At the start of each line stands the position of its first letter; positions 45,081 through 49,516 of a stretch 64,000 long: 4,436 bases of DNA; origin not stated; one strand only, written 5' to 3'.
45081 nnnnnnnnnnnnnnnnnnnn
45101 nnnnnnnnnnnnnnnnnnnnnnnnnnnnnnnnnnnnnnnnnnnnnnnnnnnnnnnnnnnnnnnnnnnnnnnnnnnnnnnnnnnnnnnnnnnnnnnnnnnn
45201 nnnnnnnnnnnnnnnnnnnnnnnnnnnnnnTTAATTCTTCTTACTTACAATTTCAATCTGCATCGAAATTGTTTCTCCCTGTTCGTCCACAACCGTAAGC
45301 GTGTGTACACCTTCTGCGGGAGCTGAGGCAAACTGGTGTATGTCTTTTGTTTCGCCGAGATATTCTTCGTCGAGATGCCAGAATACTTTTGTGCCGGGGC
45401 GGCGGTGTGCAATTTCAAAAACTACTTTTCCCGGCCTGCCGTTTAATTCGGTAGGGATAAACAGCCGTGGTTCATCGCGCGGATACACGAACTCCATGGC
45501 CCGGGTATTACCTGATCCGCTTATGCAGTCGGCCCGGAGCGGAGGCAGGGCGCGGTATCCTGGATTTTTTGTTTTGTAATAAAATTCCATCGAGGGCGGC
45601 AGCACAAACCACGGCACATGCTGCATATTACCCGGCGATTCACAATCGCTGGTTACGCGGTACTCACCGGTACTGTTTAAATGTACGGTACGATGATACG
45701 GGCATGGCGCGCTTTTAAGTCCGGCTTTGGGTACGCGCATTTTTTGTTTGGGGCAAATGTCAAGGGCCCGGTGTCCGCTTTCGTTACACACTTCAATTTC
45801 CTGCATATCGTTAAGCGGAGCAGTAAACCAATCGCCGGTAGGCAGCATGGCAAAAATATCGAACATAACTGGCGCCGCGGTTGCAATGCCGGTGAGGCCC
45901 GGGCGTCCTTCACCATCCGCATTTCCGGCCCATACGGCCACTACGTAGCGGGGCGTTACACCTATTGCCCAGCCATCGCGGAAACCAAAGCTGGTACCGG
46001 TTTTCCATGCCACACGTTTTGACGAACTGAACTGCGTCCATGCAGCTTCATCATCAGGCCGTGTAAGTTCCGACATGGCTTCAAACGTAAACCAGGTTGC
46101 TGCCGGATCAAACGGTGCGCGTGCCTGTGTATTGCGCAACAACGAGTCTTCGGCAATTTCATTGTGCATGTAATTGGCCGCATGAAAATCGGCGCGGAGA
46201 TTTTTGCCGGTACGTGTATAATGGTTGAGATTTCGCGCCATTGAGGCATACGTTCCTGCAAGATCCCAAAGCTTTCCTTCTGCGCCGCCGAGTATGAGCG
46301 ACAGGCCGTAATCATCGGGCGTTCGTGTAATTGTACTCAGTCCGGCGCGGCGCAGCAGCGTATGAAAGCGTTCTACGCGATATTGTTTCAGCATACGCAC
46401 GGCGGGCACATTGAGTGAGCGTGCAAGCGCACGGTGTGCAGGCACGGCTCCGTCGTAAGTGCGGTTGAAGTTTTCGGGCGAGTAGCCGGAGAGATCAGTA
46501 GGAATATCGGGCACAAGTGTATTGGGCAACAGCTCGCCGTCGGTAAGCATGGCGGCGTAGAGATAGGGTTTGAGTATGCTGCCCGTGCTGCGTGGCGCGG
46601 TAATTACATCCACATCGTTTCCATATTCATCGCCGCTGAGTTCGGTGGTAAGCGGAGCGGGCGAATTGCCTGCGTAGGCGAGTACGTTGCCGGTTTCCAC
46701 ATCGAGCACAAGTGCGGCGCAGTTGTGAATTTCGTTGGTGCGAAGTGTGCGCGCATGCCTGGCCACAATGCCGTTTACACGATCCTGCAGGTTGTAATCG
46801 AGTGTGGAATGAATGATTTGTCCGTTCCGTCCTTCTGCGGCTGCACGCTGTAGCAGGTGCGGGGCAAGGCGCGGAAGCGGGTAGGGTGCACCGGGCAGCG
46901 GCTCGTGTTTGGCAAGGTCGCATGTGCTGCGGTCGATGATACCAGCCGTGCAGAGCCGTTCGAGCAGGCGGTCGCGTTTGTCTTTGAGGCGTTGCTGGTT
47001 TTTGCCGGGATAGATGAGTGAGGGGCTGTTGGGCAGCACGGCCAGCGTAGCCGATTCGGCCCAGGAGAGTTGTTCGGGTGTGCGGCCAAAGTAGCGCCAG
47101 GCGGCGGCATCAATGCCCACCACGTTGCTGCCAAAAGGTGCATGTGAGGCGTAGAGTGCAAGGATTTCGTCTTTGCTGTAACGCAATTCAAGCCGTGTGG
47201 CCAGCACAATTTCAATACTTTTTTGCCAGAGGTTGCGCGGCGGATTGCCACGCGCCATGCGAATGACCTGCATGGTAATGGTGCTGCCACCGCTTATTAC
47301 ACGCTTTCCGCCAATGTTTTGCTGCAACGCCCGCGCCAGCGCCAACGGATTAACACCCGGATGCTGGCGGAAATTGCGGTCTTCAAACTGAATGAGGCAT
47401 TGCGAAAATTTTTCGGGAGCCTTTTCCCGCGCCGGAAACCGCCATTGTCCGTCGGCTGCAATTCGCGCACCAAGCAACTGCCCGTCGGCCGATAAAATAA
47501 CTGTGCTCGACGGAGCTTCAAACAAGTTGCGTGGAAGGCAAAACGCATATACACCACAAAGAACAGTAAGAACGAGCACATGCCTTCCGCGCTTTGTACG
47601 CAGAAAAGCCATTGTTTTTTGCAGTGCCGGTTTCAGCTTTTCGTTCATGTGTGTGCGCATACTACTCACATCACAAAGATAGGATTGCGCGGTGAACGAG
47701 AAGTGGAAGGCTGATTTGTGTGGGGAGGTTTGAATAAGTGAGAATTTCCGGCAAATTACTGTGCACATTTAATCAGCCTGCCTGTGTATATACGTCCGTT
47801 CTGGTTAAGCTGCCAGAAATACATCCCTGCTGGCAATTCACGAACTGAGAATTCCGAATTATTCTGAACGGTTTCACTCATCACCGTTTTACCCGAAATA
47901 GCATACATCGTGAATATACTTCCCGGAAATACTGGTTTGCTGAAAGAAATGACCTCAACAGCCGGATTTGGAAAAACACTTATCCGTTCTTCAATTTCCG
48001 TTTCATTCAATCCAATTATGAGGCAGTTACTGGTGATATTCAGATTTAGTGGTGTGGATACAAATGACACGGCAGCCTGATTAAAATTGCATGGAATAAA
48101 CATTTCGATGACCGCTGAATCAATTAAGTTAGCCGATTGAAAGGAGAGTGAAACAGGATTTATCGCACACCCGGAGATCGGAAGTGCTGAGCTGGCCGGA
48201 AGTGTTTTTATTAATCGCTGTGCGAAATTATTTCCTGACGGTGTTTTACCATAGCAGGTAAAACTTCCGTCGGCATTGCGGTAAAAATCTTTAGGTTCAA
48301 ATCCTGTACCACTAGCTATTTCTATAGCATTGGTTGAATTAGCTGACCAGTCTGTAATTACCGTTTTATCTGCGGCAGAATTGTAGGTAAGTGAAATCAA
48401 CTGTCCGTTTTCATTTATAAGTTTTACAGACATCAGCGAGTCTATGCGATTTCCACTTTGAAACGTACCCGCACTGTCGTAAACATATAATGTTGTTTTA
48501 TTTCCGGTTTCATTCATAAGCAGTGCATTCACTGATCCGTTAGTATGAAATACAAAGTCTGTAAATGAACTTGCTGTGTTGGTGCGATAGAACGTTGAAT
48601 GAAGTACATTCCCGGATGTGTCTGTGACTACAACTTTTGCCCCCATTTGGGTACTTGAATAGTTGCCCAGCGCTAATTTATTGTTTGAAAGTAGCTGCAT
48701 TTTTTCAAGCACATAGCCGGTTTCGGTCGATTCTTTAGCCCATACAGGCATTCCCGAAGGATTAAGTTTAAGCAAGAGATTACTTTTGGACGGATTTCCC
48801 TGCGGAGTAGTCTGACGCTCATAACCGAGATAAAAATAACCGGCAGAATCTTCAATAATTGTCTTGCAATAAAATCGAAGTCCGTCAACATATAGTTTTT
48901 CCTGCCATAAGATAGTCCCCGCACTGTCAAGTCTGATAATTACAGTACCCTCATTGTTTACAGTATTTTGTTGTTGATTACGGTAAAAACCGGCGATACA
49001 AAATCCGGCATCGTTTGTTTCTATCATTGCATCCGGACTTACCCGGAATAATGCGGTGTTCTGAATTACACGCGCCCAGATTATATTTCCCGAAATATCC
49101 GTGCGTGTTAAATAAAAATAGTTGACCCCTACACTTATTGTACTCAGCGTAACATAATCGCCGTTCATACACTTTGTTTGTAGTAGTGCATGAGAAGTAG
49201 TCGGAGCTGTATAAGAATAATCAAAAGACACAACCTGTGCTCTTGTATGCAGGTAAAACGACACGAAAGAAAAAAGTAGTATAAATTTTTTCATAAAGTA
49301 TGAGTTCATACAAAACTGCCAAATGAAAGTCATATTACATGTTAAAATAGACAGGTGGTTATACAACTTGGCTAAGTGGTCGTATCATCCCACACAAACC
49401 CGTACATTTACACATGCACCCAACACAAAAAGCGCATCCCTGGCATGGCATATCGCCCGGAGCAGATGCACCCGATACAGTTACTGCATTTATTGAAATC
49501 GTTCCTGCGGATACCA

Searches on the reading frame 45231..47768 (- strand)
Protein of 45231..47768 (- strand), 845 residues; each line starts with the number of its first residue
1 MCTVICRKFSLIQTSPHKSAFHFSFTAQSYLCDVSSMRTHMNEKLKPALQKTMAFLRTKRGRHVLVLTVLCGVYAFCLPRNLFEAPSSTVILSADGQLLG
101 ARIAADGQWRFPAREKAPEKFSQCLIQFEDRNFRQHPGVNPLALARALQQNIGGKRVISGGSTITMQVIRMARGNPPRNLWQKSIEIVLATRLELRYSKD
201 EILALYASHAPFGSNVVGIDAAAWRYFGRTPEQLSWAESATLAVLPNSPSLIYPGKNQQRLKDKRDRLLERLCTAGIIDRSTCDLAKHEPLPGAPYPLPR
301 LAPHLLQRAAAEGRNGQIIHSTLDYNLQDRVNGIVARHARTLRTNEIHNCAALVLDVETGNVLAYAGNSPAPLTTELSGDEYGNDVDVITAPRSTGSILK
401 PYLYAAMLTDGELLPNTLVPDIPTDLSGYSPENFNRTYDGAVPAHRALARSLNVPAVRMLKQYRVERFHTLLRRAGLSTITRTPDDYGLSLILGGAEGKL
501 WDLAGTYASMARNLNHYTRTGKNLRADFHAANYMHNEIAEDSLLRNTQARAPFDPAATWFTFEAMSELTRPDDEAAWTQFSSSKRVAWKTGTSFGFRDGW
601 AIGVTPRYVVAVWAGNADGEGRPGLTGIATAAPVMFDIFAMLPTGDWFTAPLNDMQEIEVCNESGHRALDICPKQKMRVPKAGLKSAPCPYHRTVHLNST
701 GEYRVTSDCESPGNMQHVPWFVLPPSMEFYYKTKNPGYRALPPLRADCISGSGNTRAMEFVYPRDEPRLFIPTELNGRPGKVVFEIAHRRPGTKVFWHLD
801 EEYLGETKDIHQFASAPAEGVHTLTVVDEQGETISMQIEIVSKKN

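Call 6: search_protein_families(library=pfam, proteins=[window:45231-47768:-], max_evalue=0.01)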
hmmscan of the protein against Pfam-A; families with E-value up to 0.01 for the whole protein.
window:45231-47768:- (845 aa): 3 families
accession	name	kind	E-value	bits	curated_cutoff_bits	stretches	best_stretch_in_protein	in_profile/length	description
PF00912.28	Transgly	-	5e-47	160.1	27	1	114-272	19-177/178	Transglycosylase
PF06832.18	BiPBP_C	-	6.8e-17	61.6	26.8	1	753-837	7-89/90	Penicillin-Binding Protein C-terminus Family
PF00905.27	Transpeptidase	-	2.2e-09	37.4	22.1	1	351-618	2-282/299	Penicillin binding protein transpeptidase domain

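Call 22: search_protein_families(library=ncbifam, proteins=[window:45231-47768:-], max_evalue=0.00001)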
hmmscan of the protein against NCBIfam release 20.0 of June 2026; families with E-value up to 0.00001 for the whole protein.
window:45231-47768:- (845 aa): 15 families
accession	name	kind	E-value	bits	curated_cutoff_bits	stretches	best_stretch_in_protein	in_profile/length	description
TIGR02073.1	PBP_1c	equivalog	6.5e-208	692.8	494.2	1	81-840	4-727/728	penicillin-binding protein 1C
NF008414.0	PRK11240.1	equivalog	3.5e-126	422.2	1121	1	75-643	29-565/774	peptidoglycan glycosyltransferase PbpC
TIGR02074.1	PBP_1a_fam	subfamily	3.9e-86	289.9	508.75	1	116-638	9-528/535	PBP1A family penicillin-binding protein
NF051885.1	tranpepglycosPbpC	equivalog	2.3e-71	241.2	900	1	91-634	59-585/632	multimodular transpeptidase-transglycosylase PbpC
TIGR02071.1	PBP_1b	equivalog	2.8e-49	168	717.75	1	110-642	148-682/729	penicillin-binding protein 1B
NF007061.0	PRK09506.1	equivalog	3.8e-40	137.5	1120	1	106-631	207-735/825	bifunctional glycosyl transferase/transpeptidase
NF011423.0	PRK14850.1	equivalog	1.5e-37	129.4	1275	1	91-617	138-668/764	penicillin-binding protein 1b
NF038276.1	strep_PBP2A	exception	2.1e-37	128.8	1100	2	88-287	77-270/716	penicillin-binding protein PBP2A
NF008643.0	PRK11636.1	equivalog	1.1e-36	126.4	1263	1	91-299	50-255/850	peptidoglycan glycosyltransferase/peptidoglycan DD-transpeptidase MrcA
NF038274.1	strep_PBP1B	exception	8.9e-31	106.9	1225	1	114-266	87-244/745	penicillin-binding protein PBP1B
NF038272.1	strep_PBP1A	exception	1.6e-29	102.8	1075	1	85-290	47-252/658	penicillin-binding protein PBP1A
TIGR02070.1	mono_pep_trsgly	equivalog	5.5e-26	91.5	182.65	1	103-271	51-217/224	monofunctional biosynthetic peptidoglycan transglycosylase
NF010008.0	PRK13481.1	equivalog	6.5e-19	68.3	270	1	111-252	82-229/269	glycosyltransferase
TIGR03423.1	pbp2_mrdA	equivalog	1.2e-07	30.7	455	1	312-480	222-393/593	penicillin-binding protein 2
NF038278.1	strep_PBP2B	exception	8e-06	24.6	975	0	309-458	297-448/678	penicillin-binding protein PBP2B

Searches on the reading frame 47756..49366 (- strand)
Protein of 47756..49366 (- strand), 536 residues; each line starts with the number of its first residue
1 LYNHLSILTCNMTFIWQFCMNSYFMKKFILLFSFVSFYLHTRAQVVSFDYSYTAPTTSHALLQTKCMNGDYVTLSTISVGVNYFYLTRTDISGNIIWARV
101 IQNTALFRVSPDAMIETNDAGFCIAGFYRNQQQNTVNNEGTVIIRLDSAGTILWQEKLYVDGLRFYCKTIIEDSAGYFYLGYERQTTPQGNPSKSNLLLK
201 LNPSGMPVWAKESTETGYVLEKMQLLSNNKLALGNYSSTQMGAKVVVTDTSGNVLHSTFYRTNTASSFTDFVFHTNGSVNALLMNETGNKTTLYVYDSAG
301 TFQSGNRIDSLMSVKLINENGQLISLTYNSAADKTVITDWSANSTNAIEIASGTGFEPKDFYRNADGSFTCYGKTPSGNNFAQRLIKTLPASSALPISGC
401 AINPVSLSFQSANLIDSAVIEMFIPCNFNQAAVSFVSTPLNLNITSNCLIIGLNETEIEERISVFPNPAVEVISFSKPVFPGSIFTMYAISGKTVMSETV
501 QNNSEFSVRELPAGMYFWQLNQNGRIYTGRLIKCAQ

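Call 6: search_protein_families(library=pfam, proteins=[window:47756-49366:-], max_evalue=0.01)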
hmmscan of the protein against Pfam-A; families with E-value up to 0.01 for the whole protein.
window:47756-49366:- (536 aa): 1 family
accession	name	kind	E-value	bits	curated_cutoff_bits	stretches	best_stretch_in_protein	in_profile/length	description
PF18962.6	Por_Secre_tail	-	3.3e-08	34.1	27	1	464-529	1-71/75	Secretion system C-terminal sorting domain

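Call 7: search_protein_families(library=ncbifam, proteins=[window:47756-49366:-], max_evalue=0.01)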
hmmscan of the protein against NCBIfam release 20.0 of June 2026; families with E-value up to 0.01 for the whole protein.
window:47756-49366:- (536 aa): 3 families
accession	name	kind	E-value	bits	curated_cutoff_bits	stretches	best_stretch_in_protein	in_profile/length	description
TIGR04183.1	Por_Secre_tail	domain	1.7e-11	43.9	23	1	464-533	1-71/72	T9SS type A sorting domain-containing protein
NF047494.1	Lepto_SBBP_lipo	equivalog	0.00012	20.9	400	1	78-212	99-237/466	SBBP repeat beta-propeller lipoprotein, LipL53 family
NF052644.1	T9SS_DNase_Rie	equivalog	0.0059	16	260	1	486-533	203-250/251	T9SS-dependent surface endonuclease, AS87_RS02955 family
